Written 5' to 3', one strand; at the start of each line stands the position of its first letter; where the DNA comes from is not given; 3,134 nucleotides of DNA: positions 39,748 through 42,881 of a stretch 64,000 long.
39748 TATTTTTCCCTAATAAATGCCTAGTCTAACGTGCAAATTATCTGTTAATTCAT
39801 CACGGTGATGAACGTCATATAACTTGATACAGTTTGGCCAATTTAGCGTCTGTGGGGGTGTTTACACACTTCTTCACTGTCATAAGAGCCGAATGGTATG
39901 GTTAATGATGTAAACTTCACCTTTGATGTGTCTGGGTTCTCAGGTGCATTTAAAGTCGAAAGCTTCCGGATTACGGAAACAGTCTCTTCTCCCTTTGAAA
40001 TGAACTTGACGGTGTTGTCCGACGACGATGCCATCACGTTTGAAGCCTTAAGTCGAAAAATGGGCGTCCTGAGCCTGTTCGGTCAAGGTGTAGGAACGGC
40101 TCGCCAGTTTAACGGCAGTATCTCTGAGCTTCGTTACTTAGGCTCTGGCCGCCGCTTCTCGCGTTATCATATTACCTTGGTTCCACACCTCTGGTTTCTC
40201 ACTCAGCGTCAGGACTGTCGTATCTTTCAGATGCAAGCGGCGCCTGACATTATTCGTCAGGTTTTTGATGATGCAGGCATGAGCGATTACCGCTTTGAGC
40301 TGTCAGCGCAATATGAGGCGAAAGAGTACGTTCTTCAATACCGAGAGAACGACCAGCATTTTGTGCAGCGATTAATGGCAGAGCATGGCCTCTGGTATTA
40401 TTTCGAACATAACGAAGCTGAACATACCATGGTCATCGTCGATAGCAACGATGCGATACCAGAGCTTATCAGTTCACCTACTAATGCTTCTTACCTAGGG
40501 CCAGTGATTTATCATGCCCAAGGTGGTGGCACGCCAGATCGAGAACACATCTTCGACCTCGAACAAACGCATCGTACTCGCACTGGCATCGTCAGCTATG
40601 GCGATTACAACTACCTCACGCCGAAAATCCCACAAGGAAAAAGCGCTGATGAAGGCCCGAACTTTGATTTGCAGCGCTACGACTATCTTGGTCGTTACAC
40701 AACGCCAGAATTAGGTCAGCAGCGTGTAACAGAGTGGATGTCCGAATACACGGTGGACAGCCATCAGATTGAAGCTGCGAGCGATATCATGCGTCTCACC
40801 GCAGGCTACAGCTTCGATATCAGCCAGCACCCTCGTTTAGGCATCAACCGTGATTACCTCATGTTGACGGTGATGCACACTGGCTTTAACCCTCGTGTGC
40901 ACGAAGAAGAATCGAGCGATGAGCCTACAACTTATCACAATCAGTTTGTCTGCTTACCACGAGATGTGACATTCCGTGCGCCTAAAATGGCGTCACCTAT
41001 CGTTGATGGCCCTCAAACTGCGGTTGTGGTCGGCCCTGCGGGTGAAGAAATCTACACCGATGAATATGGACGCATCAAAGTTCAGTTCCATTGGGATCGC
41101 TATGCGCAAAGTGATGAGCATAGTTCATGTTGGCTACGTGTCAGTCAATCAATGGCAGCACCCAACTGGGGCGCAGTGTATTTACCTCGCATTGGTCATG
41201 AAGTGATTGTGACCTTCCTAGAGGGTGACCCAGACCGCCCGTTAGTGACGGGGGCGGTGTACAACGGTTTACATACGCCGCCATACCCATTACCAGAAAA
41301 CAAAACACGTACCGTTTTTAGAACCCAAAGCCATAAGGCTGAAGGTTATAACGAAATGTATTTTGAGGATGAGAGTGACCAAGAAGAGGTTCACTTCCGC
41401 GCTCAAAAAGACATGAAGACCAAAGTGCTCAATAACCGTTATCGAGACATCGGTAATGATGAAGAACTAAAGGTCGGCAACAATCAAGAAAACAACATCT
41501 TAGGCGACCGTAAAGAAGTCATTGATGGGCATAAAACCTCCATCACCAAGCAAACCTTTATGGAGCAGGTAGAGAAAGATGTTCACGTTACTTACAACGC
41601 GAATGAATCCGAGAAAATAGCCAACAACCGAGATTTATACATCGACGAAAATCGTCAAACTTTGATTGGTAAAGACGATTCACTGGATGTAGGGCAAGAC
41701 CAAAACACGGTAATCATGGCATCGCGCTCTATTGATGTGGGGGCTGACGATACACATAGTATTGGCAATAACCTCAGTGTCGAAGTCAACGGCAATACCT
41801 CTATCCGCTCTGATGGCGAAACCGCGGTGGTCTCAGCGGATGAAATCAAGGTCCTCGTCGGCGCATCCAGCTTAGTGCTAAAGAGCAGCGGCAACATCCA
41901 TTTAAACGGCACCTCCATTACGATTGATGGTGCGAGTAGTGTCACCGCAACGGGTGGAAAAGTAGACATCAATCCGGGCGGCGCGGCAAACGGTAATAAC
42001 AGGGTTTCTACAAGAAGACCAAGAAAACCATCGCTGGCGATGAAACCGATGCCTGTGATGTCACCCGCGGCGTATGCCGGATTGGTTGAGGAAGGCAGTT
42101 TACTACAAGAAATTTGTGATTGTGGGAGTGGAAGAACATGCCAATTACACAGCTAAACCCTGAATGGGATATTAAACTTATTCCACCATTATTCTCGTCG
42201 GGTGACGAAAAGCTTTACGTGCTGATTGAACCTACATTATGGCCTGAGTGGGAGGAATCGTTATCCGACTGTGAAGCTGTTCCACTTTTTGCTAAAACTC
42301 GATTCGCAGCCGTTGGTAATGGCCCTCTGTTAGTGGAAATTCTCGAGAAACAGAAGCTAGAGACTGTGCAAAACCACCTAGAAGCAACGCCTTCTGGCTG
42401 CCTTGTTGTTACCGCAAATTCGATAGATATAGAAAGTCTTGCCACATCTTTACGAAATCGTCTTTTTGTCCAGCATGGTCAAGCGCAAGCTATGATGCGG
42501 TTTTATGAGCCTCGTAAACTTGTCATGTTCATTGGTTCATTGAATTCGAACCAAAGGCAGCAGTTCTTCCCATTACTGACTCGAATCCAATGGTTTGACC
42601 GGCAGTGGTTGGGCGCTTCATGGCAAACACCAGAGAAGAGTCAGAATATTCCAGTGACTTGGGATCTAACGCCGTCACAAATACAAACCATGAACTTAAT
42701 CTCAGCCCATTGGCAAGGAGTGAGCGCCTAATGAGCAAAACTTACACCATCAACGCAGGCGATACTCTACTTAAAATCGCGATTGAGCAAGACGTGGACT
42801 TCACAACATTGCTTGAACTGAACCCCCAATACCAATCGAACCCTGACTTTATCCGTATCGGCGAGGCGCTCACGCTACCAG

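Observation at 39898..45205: Orphan T6SS auxiliary module (vgrG, DUF4123 adaptor, LysM/Gly-rich 824-aa effector) with no co-directional immunity gene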

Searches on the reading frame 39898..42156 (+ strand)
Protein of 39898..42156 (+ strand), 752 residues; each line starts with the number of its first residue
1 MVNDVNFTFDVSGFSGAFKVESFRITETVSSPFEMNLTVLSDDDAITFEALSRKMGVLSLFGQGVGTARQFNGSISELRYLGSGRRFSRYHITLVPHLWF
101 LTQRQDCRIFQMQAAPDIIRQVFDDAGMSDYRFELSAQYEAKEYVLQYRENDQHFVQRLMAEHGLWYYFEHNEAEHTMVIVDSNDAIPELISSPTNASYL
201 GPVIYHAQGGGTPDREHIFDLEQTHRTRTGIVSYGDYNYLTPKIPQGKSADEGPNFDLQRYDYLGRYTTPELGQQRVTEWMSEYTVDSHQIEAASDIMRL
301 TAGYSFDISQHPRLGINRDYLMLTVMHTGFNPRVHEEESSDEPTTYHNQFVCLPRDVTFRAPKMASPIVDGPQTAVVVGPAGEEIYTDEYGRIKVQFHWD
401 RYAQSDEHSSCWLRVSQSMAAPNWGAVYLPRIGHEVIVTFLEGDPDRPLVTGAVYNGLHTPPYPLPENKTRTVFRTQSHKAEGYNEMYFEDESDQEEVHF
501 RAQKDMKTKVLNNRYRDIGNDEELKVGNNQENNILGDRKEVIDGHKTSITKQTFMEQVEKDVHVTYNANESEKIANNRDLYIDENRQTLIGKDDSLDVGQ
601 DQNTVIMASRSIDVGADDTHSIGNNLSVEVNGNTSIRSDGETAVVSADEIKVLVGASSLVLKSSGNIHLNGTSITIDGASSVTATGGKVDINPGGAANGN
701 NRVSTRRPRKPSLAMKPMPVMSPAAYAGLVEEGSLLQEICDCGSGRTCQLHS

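Call 3: search_protein_families(library=pfam, proteins=[window:39898-42156:+], max_evalue=0.1)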
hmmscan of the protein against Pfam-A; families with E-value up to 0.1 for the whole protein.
window:39898-42156:+ (752 aa): 5 families
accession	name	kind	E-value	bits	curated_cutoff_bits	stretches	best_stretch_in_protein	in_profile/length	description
PF05954.17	Phage_GPD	-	3e-73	247.1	30.1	1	26-331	1-303/305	Phage tail baseplate hub (GPD)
PF22178.3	Gp5_trimer_C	-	1.6e-26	93.1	30.9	2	473-576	2-106/112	Bacteriophage T4 gp5 C-terminal trimerisation domain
PF04717.18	Phage_base_V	-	9.8e-14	51.9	23.8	1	388-455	12-75/75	Type VI secretion system/phage-baseplate injector OB domain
PF20093.5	DUF6484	-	0.0012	19.9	27.6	1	431-453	38-60/61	Domain of unknown function (DUF6484)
PF06715.18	Gp5_C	-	0.0013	19.2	20.4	0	601-623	2-24/24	Gp5 C-terminal repeat (3 copies)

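Call 19: search_protein_families(library=ncbifam, proteins=[window:39898-42156:+], max_evalue=1)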
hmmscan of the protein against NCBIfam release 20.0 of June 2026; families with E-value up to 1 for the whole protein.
window:39898-42156:+ (752 aa): 5 families
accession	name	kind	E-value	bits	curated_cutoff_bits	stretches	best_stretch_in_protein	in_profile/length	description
TIGR03361.1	VI_Rhs_Vgr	subfamily_domain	1.3e-183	611.2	186.35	1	7-522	1-512/513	type VI secretion system tip protein TssI/VgrG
TIGR01646.1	vgr_GE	subfamily_domain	3e-126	422.2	121.8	1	19-505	2-480/480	type VI secretion system tip protein VgrG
NF033848.1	VgrG_rel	hypoth_equivalog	6.9e-15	54.3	275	2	388-525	389-525/547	VgrG-related protein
TIGR01644.1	phage_P2_V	subfamily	0.25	10.9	46.75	1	406-463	29-85/192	phage baseplate assembly protein V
NF041249.1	T6SS_TssI_Fran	equivalog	0.3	11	100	1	644-686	78-119/163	type VI secretion system tip protein TssI/VgrG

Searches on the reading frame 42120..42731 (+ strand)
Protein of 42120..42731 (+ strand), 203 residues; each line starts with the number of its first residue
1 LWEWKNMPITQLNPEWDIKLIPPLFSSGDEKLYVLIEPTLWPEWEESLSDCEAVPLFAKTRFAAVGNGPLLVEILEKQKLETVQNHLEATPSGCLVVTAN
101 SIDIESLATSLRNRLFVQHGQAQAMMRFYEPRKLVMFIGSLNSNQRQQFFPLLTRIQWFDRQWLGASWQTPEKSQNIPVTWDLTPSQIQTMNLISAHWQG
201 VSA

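Call 3: search_protein_families(library=pfam, proteins=[window:42120-42731:+], max_evalue=0.1)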
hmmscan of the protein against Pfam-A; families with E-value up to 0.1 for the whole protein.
window:42120-42731:+ (203 aa): 1 family
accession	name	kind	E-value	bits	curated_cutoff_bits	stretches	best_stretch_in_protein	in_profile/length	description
PF13503.11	DUF4123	-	9.1e-11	42.5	25.8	1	33-148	2-119/119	Domain of unknown function (DUF4123)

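Call 19: search_protein_families(library=ncbifam, proteins=[window:42120-42731:+], max_evalue=1)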
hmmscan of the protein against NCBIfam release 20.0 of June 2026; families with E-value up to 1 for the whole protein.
window:42120-42731:+ (203 aa): 2 families
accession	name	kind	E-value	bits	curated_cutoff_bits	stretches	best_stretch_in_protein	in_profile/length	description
NF053803.1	Tla1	equivalog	7.4e-13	48.7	200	1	56-196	46-194/245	toxin Tle1 chaperone Tla1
TIGR01128.2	holA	equivalog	0.0021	17.5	80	1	43-113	43-113/316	DNA polymerase III subunit delta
